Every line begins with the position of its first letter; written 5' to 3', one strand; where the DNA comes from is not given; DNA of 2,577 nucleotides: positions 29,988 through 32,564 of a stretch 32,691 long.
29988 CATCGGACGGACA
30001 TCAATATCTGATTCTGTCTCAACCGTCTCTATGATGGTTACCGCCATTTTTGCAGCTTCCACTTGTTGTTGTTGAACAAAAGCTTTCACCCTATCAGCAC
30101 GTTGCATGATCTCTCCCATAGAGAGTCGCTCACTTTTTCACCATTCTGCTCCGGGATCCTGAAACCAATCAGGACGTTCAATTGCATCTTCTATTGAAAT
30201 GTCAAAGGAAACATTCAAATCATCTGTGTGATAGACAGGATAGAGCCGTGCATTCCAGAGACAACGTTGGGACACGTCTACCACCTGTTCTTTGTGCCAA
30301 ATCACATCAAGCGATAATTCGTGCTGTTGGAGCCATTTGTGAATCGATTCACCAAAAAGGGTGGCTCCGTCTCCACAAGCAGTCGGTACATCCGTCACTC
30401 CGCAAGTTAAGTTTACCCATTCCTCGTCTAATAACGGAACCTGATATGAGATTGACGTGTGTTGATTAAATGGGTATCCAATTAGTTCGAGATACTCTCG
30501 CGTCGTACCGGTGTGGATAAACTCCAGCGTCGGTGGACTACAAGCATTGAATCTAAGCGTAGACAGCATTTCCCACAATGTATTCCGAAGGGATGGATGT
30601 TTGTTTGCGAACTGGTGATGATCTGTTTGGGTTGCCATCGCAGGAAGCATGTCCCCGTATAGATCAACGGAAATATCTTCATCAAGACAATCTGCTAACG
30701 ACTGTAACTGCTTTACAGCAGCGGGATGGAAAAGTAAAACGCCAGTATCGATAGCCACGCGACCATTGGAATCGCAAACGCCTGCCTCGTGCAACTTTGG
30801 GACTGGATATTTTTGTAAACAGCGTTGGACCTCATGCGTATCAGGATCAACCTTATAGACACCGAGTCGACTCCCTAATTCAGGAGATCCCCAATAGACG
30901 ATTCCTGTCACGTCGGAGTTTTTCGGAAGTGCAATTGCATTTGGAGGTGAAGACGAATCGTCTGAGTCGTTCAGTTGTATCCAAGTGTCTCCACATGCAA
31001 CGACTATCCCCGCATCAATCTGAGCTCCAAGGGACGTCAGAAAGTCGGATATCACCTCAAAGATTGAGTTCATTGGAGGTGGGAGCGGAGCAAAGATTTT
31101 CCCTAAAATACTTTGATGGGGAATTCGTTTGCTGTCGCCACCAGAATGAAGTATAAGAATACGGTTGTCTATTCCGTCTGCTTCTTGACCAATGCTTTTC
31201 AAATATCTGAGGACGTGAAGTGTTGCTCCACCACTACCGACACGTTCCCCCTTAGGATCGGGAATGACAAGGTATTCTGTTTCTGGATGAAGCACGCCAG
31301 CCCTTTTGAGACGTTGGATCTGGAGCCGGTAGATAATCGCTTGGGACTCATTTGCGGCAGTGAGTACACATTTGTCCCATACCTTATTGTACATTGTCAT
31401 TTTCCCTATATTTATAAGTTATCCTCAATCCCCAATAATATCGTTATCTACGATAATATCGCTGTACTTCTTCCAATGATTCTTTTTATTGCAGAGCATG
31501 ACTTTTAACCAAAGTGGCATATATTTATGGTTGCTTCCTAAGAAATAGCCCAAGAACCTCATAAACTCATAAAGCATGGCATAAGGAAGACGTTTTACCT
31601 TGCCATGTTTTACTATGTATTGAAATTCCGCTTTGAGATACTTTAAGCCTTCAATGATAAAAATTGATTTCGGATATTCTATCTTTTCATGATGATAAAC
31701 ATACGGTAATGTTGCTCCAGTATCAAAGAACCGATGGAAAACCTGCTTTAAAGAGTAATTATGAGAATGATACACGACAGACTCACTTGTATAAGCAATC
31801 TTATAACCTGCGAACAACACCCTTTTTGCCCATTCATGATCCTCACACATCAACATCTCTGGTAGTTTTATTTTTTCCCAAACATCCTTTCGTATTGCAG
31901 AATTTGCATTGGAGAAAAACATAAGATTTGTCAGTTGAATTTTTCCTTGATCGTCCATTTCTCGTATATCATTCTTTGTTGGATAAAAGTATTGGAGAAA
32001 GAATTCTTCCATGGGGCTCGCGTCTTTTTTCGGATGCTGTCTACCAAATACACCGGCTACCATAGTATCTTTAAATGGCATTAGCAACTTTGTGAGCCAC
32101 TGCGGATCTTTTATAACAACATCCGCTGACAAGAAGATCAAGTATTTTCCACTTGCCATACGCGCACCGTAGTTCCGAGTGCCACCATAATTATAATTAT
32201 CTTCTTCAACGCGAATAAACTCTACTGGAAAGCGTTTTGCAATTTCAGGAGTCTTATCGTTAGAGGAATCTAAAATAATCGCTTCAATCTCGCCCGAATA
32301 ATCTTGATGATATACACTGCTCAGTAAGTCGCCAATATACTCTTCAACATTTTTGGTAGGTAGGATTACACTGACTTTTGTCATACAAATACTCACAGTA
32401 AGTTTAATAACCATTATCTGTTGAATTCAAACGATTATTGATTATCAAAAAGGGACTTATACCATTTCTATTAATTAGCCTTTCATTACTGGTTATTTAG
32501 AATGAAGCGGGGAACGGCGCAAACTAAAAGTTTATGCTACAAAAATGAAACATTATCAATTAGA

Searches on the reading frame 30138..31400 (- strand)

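Call 8: search_protein_families(library=pfam, proteins=[window:30138-31400:-])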
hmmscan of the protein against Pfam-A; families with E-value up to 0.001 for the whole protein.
window:30138-31400:- (420 aa): 1 family
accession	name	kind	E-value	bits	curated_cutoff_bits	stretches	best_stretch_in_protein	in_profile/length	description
PF07959.18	Fucose_pyrophosphorylase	-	2.7e-47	162.1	34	2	79-311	7-260/418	Fucose pyrophosphorylase domain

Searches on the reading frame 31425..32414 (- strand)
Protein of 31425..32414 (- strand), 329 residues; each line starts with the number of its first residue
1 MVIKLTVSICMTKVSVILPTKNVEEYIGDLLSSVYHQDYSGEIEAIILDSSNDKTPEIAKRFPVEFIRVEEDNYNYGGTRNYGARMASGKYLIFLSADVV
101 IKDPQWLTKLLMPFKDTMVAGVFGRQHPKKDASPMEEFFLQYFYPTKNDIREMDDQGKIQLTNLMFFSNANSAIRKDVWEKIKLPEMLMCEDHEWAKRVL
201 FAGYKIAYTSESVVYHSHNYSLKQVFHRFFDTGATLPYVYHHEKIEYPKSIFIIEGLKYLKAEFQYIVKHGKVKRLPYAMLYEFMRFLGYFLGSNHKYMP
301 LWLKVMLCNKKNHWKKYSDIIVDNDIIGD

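Call 8: search_protein_families(library=pfam, proteins=[window:31425-32414:-])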
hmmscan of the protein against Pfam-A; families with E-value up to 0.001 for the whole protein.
window:31425-32414:- (329 aa): 4 families
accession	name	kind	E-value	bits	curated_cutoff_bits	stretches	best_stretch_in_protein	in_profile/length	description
PF00535.33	Glycos_transf_2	-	9.6e-24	84.6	23.3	1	15-181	1-166/168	Glycosyl transferase family 2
PF13641.12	Glyco_tranf_2_3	-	9.7e-11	42.6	27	1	14-227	3-222/230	Glycosyltransferase like family 2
PF13712.12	Glyco_tranf_2_5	-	4.2e-06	27.1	27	1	58-137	24-105/210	Glycosyltransferase like family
PF10111.15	Glyco_tranf_2_2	-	8.7e-05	22.6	27.3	0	15-101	1-94/276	Glycosyltransferase like family 2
